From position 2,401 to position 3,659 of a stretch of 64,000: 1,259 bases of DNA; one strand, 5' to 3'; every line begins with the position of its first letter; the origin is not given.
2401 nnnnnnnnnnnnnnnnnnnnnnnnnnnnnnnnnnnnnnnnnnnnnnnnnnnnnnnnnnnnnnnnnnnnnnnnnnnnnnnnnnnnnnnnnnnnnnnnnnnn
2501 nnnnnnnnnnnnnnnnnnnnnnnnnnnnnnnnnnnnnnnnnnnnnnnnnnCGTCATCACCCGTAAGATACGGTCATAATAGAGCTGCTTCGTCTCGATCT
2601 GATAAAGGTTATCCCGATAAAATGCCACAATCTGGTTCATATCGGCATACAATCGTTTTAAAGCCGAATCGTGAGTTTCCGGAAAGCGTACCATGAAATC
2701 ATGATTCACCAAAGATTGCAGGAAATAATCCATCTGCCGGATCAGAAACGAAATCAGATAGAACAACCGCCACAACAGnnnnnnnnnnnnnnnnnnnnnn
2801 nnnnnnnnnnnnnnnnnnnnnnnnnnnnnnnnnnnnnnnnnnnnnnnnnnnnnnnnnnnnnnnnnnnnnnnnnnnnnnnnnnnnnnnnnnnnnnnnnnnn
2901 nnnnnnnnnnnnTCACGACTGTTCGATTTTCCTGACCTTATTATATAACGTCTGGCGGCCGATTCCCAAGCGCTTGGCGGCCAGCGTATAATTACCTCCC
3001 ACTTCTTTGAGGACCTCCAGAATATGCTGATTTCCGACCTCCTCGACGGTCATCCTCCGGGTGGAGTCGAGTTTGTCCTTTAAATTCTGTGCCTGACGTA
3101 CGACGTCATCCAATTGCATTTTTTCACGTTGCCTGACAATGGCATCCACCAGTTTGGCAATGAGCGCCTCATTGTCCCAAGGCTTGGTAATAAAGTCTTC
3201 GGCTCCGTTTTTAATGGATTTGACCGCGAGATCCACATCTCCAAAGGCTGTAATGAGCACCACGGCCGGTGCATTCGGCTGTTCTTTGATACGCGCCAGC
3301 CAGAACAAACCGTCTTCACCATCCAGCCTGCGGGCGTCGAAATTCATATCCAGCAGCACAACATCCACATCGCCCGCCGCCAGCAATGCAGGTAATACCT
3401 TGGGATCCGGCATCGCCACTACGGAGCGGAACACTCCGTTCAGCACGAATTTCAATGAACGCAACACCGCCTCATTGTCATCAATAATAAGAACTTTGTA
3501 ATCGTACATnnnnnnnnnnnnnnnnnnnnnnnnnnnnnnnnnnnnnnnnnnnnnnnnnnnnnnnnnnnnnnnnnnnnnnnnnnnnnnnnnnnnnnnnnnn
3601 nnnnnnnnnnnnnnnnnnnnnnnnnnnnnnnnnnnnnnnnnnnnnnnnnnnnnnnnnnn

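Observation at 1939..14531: Sensor-less (intramembrane) histidine kinase paired with a TolC/MFP/MacB-type efflux operon: possible transporter-coupled sensing module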

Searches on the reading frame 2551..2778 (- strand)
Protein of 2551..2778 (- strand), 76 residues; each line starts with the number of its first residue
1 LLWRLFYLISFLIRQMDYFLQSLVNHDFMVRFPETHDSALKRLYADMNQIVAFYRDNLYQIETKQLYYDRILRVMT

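Call 60: search_solved_structures(query=A3, max_evalue=10, show_alignments=3)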
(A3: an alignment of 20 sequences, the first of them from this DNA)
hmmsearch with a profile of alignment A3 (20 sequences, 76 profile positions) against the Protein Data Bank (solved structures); distinct sequences matched with E-value up to 10: 4.
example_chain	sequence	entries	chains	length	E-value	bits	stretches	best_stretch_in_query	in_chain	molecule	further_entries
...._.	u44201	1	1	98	0.0051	19.9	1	9-71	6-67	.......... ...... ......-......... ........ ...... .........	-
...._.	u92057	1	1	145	0.51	13.5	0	15-56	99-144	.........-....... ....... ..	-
3g6b_A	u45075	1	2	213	0.65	13.1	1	18-63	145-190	Methyl-accepting chemotaxis protein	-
6kos_A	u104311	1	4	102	0.91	12.6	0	35-75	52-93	SUWA (Super WA20)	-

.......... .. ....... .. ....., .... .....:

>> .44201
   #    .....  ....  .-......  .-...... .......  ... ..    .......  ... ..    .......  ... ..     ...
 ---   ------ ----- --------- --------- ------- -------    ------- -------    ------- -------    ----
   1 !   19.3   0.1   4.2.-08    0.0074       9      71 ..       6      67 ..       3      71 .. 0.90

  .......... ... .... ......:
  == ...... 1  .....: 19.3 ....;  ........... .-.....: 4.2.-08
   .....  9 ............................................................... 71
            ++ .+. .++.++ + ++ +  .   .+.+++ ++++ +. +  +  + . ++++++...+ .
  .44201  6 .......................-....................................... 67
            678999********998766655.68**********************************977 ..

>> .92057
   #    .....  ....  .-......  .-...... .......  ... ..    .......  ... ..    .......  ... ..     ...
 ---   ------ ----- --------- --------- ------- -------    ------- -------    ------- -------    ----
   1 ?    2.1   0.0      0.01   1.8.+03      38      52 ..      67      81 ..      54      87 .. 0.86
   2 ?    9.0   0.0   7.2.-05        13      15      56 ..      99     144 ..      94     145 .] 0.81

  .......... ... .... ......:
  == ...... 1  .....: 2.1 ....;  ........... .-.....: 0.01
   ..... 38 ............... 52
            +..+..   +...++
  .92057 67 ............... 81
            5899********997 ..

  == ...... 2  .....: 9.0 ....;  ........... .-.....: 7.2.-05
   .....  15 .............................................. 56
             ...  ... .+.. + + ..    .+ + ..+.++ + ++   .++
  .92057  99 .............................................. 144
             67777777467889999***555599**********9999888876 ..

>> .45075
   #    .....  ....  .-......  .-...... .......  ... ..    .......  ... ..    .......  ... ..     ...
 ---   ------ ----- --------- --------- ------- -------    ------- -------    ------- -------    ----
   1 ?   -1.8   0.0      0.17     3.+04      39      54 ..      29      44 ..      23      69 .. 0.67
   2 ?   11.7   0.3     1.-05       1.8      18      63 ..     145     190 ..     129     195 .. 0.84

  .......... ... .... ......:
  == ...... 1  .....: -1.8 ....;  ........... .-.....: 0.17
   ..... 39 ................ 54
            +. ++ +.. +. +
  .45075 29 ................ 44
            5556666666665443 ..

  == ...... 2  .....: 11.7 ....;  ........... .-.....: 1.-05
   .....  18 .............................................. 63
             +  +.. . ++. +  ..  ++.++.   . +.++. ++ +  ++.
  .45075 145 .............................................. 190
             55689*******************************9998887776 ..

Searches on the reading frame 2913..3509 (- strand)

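Call 7: search_protein_families(library=pfam, proteins=[window:2913-3509:-], max_evalue=0.01)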
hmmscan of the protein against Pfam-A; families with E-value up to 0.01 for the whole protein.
window:2913-3509:- (198 aa): 3 families
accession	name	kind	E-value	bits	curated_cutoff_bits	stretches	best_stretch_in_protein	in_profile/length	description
PF00072.30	Response_reg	-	4.7e-20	72.3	30.2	1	6-120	1-110/111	Response regulator receiver domain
PF02954.25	HTH_8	-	1.1e-10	41.5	22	1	155-194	2-41/42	Bacterial regulatory protein, Fis family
PF13556.12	HTH_30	-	6.6e-06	26.3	27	1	163-197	4-38/59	PucR C-terminal helix-turn-helix domain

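Call 9: search_protein_families(library=ncbifam, proteins=[window:2913-3509:-], max_evalue=0.001)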
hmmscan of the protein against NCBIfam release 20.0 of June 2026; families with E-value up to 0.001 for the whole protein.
window:2913-3509:- (198 aa): 74 families (the best 25 are shown)
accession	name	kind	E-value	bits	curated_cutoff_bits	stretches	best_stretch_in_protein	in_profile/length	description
NF006900.1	PRK09390.1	equivalog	4.2e-20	72.2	255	1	3-158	4-154/203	response regulator FixJ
NF040749.1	tetrathio_RR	equivalog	1.5e-18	67.2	290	1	7-165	3-156/191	tetrathionate respiration response regulator TtrR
NF008469.0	PRK11361.1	equivalog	1.1e-17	63.9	714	1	5-122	6-117/461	acetoacetate metabolism transcriptional regulator AtoC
NF053512.1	nitric_RR_NosR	exception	2.3e-16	59.8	400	1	6-143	1-138/422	response regulator c-di-GMP phosphodiesterase, NosR family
NF047793.1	ResRegPgtA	equivalog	4.1e-15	55.5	650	1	4-144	6-139/414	two-component system response regulator PgtA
TIGR01818.1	ntrC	equivalog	7.3e-15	54.7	558.6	1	6-134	1-124/463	nitrogen regulation protein NR(I)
NF007689.0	PRK10365.1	equivalog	4.9e-14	52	760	1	6-131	8-128/441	sigma-54-dependent response regulator transcription factor ZraR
TIGR02915.1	PEP_resp_reg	equivalog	2.1e-13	49.9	502.6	1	6-120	1-113/445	PEP-CTERM-box response regulator transcription factor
NF051870.1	NAssimRespRegNtrX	equivalog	4e-13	49.1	600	1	5-154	3-142/452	nitrogen assimilation response regulator NtrX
NF007005.1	PRK09468.1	equivalog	9.9e-13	48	331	1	4-131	4-125/237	osmolarity response regulator transcription factor OmpR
NF040689.1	MtrAB_MtrA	equivalog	1.4e-12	47.4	300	1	6-136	1-124/219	MtrAB system response regulator MtrA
NF041946.1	LuxO_transreg_Vib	equivalog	1.8e-12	46.8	800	1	46-139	39-126/463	quorum-sensing sigma-54 dependent transcriptional regulator LuxO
NF008176.1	PRK10923.1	equivalog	2.7e-12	46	620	1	4-135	4-130/469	nitrogen regulation protein NR(I)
NF007135.0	PRK09581.1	equivalog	3.2e-12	46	474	1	5-154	4-148/457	PleD family two-component system response regulator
TIGR02154.1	PhoB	equivalog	3.9e-12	46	296.2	1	5-144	4-138/226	phosphate regulon transcriptional regulator PhoB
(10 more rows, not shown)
